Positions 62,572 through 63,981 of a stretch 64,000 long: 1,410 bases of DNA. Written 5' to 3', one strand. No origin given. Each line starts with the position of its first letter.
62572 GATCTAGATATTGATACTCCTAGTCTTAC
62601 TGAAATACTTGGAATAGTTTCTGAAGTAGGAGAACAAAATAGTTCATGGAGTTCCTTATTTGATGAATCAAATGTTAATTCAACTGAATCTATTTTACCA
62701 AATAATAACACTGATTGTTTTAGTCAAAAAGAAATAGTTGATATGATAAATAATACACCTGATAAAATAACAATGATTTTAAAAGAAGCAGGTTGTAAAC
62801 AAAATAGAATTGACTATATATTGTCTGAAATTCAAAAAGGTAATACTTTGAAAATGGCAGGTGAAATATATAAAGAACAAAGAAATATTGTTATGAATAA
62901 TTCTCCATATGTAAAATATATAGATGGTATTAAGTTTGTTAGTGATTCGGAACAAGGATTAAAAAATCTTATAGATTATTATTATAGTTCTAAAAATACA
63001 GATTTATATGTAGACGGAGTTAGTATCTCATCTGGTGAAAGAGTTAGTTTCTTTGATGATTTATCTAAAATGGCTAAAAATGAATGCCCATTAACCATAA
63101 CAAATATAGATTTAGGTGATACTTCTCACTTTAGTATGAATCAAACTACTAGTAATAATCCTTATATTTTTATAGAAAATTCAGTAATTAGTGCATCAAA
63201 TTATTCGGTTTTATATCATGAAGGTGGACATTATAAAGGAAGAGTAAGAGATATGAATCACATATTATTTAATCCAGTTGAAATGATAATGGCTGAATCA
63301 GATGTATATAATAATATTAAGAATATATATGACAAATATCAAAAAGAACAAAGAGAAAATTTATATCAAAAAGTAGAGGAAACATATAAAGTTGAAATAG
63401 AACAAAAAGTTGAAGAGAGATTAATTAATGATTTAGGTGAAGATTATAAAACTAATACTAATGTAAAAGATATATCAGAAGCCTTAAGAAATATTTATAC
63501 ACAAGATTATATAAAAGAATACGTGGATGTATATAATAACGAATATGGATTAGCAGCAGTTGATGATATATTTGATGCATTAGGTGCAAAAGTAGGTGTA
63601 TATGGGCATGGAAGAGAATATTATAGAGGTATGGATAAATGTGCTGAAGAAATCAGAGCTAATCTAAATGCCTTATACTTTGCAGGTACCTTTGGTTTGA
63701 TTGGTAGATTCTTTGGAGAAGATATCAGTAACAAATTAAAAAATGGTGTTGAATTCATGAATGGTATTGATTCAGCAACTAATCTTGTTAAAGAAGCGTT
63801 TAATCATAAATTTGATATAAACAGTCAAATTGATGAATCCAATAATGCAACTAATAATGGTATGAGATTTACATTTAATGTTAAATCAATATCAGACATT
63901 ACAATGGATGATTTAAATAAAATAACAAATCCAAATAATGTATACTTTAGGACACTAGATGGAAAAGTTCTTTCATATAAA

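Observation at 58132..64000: Open reading frame of at least 1956 codons running off the window: giant polymorphic-toxin-like protein with an HEGGH zincin motif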

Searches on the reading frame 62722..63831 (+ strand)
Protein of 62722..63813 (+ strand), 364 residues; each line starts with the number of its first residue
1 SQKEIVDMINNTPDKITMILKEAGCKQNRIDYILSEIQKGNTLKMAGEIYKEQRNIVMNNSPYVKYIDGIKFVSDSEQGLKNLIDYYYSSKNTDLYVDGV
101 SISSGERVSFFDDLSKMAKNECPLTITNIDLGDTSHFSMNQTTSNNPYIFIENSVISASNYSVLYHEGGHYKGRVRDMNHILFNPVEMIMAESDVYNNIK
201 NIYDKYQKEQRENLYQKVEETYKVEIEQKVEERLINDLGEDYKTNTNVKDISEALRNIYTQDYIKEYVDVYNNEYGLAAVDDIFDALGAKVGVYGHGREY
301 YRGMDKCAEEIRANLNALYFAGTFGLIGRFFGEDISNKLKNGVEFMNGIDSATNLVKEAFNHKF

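Call 17: find_homologous_proteins(query=window:62722-63813:+, max_evalue=10)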
Query seq(364 aa): 2321 candidates shared short words with the query, none scored E <= 10.

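Call 63: search_solved_structures(query=window:62812-63831:+, max_evalue=10, show_alignments=3)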
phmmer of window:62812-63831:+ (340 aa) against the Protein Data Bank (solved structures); distinct sequences matched with E-value up to 10: 1.
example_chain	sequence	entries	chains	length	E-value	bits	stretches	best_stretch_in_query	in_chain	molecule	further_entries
9y6s_6Q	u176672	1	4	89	1.3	11.9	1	270-318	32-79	Dynein light chain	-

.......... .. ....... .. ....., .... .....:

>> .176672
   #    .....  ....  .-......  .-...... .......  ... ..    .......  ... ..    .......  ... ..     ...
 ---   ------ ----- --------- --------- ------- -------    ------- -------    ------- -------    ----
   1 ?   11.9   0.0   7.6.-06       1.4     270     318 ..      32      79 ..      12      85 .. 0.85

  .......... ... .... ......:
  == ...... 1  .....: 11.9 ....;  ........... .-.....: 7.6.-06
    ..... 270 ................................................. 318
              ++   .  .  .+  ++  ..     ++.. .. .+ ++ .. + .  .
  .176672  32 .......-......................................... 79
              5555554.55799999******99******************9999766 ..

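Call 89: find_related_loci(query=window:62812-63831:+, collection=metagenome_contigs, flank=6000)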
Query window:62812-63831:+ (340 aa) in metagenome_contigs; peptide patterns used: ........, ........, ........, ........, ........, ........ (x = any residue, [..] = any of these).
58 stretches matched a pattern, but none encodes a relative of the query by tblastn (E <= 1e-3).

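Call 95: search_dna_similar(query=window:62812-63831:+, collection=plasmids, mode=protein, max_evalue=1, max_rows=10)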
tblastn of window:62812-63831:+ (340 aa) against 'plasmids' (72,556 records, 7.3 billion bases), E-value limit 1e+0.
No match.

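Call 96: search_dna_similar(query=window:62812-63831:+, collection=phages, mode=protein, max_evalue=1, max_rows=10)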
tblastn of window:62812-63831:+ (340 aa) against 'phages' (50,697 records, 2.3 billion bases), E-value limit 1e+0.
Records with a match: 2; places in all: 2; records where one place covers at least 80% of the query: 0.
Best place of each record, by identity: <60% 2.
By first word of the organism name: Microbacterium 1; Klebsiella 1.
By host as written in the record: Microbacterium foliorum NRRL B-24224 1; Klebsiella sp. M5a1 1.
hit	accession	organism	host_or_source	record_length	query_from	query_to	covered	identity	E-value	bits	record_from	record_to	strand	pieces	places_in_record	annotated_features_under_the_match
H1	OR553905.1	Microbacterium phage Magritte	Microbacterium foliorum NRRL B-24224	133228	136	288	45%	28.4%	5e-1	38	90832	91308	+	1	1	148: hypothetical protein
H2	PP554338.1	Klebsiella phage vB_KM5a1-KLB24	Klebsiella sp. M5a1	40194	56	148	27%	25.5%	9e-1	37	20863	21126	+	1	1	hypothetical protein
